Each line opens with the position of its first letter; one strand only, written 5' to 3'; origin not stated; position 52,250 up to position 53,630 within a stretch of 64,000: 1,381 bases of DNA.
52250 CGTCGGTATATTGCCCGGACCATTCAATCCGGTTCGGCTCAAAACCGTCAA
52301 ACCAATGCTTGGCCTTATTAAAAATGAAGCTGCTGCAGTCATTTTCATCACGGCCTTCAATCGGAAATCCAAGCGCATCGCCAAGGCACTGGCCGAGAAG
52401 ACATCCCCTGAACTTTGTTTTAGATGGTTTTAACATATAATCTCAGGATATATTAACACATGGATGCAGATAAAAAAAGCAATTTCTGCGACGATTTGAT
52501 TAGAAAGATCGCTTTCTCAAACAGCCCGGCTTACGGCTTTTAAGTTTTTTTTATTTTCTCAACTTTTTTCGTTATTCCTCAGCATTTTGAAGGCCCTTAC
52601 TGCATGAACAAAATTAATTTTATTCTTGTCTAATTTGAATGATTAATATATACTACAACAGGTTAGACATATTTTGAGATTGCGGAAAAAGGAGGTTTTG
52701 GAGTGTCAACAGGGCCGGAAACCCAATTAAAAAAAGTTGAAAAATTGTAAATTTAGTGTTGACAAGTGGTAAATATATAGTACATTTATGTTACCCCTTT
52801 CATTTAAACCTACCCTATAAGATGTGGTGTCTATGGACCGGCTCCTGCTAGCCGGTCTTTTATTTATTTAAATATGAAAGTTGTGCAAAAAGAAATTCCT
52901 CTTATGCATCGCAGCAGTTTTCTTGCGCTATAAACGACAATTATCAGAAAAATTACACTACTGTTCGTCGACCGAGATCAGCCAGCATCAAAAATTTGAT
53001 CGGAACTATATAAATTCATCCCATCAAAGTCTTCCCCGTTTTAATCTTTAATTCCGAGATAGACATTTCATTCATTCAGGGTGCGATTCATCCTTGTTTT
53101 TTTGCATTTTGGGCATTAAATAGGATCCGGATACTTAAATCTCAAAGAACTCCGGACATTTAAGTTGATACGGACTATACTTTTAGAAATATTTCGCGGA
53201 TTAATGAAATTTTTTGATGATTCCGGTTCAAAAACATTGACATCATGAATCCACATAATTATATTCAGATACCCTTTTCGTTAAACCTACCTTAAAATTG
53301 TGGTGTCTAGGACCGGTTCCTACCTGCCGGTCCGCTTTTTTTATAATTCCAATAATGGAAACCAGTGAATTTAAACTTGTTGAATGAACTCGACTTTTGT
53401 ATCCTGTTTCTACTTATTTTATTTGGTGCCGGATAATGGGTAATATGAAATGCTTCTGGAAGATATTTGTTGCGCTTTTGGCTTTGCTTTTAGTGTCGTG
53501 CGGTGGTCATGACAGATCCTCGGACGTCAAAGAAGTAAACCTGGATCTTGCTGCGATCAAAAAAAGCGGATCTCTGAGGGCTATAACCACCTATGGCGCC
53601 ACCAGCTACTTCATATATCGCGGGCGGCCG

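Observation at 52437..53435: Two paralogous ~75-nt small-RNA genes, each with its own sigma70 promoter and intrinsic terminator, in a 1-kb non-coding island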

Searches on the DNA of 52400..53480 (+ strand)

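Call 4: search_rna_families(source=window, start=52400, end=53480, threshold=evalue, max_evalue=10, show_alignments=4)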
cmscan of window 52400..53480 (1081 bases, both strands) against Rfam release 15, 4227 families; matches with E-value up to 10: 9.
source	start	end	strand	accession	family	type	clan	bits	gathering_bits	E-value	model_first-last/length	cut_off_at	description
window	52564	52673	-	RF00542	snopsi28S-1192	Gene; snRNA; snoRNA; HACA-box;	-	20.6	44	0.72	1-138/138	no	Small nucleolar RNA psi28S-1192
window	53225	53287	-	RF00203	snoR160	Gene; snRNA; snoRNA; CD-box;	-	19.7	42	5.2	1-80/80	no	Small nucleolar RNA R160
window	52729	52862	+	RF01295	SCARNA7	Gene; snRNA; snoRNA; scaRNA;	-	18.8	65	0.035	1-330/330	no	Small Cajal body-specific RNA 7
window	52885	52954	-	RF02904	AaHKsRNA69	Gene; sRNA;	-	18.8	43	7.1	1-83/83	no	Aggregatibacter sRNA 69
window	53085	53120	+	RF01378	CRISPR-DR65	Gene; CRISPR;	-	18.7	43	6.8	1-37/37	no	CRISPR RNA direct repeat element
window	52765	52888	+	RF03533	SQ1002_RNA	Gene; sRNA;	-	17.9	128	0.33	1-237/237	no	Clostridioides difficile sRNA SQ1002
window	53199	53251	-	RF01164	SNORD107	Gene; snRNA; snoRNA; CD-box;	-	16.5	50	7.1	1-74/74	no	Small nucleolar RNA SNORD107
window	52852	52948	-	RF02908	rli30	Gene; antisense;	-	15.5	41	6.9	36-113/116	no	Listeria sRNA rli30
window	53177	53216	-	RF02422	Bp1_738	Gene; sRNA;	-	13.6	45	4.8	1-208/208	no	Burkholderia sRNA Bp1_Cand738_SIPHT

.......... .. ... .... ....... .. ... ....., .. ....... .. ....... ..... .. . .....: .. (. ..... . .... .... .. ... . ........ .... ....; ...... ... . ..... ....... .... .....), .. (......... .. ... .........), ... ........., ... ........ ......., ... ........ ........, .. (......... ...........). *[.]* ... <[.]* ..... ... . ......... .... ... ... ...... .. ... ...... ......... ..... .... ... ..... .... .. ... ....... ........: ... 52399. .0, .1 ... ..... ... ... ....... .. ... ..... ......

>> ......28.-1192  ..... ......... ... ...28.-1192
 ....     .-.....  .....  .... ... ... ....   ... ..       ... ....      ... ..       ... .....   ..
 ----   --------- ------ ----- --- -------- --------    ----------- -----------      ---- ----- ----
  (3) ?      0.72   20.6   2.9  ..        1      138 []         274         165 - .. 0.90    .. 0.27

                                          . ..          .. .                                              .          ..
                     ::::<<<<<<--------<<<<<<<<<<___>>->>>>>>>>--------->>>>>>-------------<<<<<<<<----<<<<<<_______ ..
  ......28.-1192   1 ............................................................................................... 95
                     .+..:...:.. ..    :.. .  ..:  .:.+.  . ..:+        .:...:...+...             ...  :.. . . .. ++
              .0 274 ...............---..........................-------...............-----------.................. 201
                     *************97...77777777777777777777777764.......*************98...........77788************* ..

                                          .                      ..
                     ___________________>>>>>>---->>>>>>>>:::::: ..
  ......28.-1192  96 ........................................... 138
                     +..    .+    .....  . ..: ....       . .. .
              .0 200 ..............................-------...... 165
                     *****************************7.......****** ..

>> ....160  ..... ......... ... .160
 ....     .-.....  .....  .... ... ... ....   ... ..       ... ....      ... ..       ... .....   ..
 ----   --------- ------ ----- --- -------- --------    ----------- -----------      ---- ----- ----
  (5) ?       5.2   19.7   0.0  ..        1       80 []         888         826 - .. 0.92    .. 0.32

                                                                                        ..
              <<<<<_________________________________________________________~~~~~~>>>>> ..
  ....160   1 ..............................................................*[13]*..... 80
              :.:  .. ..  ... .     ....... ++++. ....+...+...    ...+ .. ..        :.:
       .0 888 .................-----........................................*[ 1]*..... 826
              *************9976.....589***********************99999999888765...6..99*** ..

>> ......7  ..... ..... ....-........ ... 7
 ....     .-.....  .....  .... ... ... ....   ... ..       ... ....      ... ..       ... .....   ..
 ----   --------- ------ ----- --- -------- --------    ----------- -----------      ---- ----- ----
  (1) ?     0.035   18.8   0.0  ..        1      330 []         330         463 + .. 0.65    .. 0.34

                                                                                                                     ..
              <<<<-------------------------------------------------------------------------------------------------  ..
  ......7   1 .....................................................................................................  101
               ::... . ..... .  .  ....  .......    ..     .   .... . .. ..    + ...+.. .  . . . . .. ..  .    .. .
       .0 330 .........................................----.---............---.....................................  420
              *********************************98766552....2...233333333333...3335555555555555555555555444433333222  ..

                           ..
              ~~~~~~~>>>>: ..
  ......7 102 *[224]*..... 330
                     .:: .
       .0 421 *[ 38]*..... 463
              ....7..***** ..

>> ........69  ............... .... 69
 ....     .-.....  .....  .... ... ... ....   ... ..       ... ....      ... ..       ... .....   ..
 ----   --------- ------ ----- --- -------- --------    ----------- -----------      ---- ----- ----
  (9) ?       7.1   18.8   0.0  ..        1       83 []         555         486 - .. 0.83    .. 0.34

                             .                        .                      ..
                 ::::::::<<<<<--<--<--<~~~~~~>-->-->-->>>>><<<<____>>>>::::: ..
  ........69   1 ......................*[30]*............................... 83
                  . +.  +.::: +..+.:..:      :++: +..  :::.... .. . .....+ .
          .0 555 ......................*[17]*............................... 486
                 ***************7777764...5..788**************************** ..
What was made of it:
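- On Any Rfam 15 family (known sRNA, riboswitch, leader, tRNA, tmRNA, SRP, 6S): At E<=10 in 52400-53480, only chance-level matches appeared: eukaryotic snoRNAs, and bacterial sRNA and CRISPR-repeat models, all far below their gathering scores (call 4).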

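Call 45: build_rna_model(alignment_id=A3)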
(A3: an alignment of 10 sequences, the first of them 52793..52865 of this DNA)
Model R1 built from alignment A3 (10 sequences, 78 columns); structure: RNAalifold consensus.
model positions 75; base pairs 12; branch points 1; effective number of sequences 1.83; information 0.754 bits per position. Calibrated on 0.2 Mb of random sequence (short: E-values are rough).
structure used (alignment columns):
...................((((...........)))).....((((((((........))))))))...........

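Call 46: search_with_rna_model(model_id=R1, source=window, filters=off, max_evalue=10)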
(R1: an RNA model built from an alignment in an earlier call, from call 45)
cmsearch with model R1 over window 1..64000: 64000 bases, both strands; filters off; matches with E-value up to 10: 12.
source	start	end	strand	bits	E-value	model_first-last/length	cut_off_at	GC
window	53271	53343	+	93.3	8.3e-22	1-75/75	no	0.45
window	52793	52868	+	93.1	9.2e-22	1-75/75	no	0.43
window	19108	19164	+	8.6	4.6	1-75/75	no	0.46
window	52471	52509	-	8.5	5.1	1-75/75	no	0.28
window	15927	15987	+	8.4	5.4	1-75/75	no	0.38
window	52836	52857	-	8.3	5.6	43-64/75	no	0.73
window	16059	16088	+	7.6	8.5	1-75/75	no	0.4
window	16446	16472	+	7.6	8.5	1-75/75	no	0.33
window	47317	47359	-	7.6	8.7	1-75/75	no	0.33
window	56694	56725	-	7.5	8.8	1-75/75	no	0.22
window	53361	53424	+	7.4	9.6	1-75/75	no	0.28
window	43911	43973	-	7.4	9.7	1-75/75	no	0.38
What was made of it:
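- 52793..52865 (+): Copy 1 RNA (c1), about 73 nt. It has a 5' single-stranded C/U-rich tail, the weak hairpin P1, a linker, and a terminator with U-tract. The covariance model scores it 93 bits (call 46).
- Checked: A covariance model with filters off finds only these two copies in the 64 kb (call 46).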

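Call 47: search_with_rna_model(model_id=R1, sources=[L129, L131, L134, L135, L062, L064, L120], filters=off, max_evalue=10)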
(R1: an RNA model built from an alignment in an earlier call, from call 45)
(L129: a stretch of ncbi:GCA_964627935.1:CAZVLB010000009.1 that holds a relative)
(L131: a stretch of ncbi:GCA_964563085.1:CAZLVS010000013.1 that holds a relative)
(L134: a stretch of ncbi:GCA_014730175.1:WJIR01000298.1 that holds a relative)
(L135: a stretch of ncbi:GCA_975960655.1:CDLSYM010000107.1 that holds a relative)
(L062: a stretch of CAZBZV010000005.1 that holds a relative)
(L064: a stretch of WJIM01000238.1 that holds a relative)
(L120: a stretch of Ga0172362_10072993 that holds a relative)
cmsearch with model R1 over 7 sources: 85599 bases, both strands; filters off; matches with E-value up to 10: 10.
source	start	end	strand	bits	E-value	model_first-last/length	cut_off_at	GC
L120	830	904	-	96.4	1.7e-22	1-75/75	no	0.45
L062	3304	3376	-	94.1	6.9e-22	1-75/75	no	0.45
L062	5419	5494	-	93.1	1.2e-21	1-75/75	no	0.45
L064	369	442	+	84.1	2.5e-19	1-75/75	no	0.47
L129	12089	12171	-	12.3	0.69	1-75/75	no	0.45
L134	15605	15671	-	9.1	4.8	1-75/75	no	0.36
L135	12444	12476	-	8.9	5.3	1-75/75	no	0.48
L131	7104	7188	+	8.7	6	1-75/75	no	0.51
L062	5430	5451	+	8.3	7.5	43-64/75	no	0.73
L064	1830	1913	+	8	9.1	1-75/75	no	0.5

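Call 57: search_dna_similar(query=window:52755-52870:+, collection=plasmids, mode=distant, max_evalue=0.01, max_rows=5)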
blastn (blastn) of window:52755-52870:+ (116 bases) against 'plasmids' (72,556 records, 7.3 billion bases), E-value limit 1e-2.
No match.

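Call 58: search_dna_similar(query=window:52755-52870:+, collection=phages, mode=distant, max_evalue=0.01, max_rows=5)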
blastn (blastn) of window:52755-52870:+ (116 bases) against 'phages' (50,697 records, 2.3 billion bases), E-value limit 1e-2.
No match.
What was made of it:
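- There is no match in plasmid or phage collections (calls 57, 58).
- Tried and rejected: blastn against plasmids and phages found nothing (calls 57, 58).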

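Call 64: search_with_rna_model(model_id=R1, sources=[L136, L137, L138, L139, L140], filters=off, max_evalue=10, show_alignments=4)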
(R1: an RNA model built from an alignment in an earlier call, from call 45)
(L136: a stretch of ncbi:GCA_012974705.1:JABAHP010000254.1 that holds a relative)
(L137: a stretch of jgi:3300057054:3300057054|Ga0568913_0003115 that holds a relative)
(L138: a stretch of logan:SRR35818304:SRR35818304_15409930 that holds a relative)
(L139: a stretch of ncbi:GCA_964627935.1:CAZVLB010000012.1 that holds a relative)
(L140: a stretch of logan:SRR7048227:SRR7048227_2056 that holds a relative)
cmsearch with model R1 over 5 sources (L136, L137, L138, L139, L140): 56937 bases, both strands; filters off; matches with E-value up to 10: 9.
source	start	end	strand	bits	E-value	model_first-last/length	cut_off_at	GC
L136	106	179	+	25.7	0.00017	1-75/75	no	0.45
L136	1517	1587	+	15.1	0.091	1-75/75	no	0.35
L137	9528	9601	+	12.7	0.37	1-75/75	no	0.36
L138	1148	1221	+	12.7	0.37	1-75/75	no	0.36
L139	10989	11063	+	12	0.56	1-75/75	no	0.35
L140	1159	1233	+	12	0.56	1-75/75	no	0.35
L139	16652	16695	+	10.3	1.6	1-75/75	no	0.34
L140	6822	6865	+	10.3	1.6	1-75/75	no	0.34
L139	4765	4838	-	7.5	7.9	1-75/75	no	0.34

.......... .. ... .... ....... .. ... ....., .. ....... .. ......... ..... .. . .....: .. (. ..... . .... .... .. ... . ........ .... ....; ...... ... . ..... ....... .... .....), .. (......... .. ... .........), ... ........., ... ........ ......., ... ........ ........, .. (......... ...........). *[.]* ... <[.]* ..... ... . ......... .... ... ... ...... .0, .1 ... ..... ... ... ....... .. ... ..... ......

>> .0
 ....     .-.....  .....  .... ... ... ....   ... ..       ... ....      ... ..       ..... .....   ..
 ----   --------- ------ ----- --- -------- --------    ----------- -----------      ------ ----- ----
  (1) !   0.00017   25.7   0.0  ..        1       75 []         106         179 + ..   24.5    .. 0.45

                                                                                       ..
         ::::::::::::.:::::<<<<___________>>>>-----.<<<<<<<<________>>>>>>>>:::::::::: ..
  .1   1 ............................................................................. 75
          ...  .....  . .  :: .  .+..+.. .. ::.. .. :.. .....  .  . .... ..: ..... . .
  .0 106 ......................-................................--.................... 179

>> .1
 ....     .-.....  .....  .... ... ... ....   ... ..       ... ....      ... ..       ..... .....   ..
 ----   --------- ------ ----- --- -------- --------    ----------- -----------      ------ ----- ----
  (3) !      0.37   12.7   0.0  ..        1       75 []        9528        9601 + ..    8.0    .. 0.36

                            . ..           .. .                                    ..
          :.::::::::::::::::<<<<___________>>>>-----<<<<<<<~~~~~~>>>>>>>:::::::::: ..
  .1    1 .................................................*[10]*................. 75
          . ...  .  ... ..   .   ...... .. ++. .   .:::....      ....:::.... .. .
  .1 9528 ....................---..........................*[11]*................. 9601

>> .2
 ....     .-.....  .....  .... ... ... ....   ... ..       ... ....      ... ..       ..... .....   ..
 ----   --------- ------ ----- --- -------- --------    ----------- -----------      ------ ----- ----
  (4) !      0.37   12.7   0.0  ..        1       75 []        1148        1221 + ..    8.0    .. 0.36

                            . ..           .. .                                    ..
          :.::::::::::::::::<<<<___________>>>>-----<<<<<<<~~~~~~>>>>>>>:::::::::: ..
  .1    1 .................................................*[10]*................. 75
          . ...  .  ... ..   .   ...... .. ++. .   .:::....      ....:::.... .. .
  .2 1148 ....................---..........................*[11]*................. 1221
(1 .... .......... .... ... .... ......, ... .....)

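Call 74: search_with_rna_model(model_id=R1, sources=[window, L062, L064, L120, L127, L132, L133, L136], max_evalue=0.01, make_alignment=true)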
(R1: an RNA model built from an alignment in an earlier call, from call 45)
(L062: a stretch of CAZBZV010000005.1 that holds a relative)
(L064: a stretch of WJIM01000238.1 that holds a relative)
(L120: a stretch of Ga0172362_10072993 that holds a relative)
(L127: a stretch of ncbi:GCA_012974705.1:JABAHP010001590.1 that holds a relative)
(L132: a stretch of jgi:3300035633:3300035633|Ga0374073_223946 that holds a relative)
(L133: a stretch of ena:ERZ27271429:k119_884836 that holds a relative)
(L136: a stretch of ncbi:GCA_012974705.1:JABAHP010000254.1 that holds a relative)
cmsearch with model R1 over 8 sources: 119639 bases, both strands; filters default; matches with E-value up to 0.01: 12.
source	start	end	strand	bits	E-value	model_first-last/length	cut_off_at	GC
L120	830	904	-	96.4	2.4e-22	1-75/75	no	0.45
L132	529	602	+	96.2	2.7e-22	1-75/75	no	0.45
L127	9515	9590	+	95.9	3.2e-22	1-75/75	no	0.43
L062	3304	3376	-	94.1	9.7e-22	1-75/75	no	0.45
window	53271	53343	+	93.3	1.6e-21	1-75/75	no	0.45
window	52793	52868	+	93.1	1.7e-21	1-75/75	no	0.43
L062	5419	5494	-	93.1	1.7e-21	1-75/75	no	0.45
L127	9828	9901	+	90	1.1e-20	1-75/75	no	0.46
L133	279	352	+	89.7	1.3e-20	1-75/75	no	0.45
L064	369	442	+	84.1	3.5e-19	1-75/75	no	0.47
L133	1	43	+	46.8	1.4e-09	33-75/75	5'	0.49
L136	106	179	+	25.7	0.00036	1-75/75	no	0.45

Alignment A7: 12 matches aligned to the model, 78 columns, each read 5' to 3' on its own strand. Consensus structure (alignment columns), stored with it:
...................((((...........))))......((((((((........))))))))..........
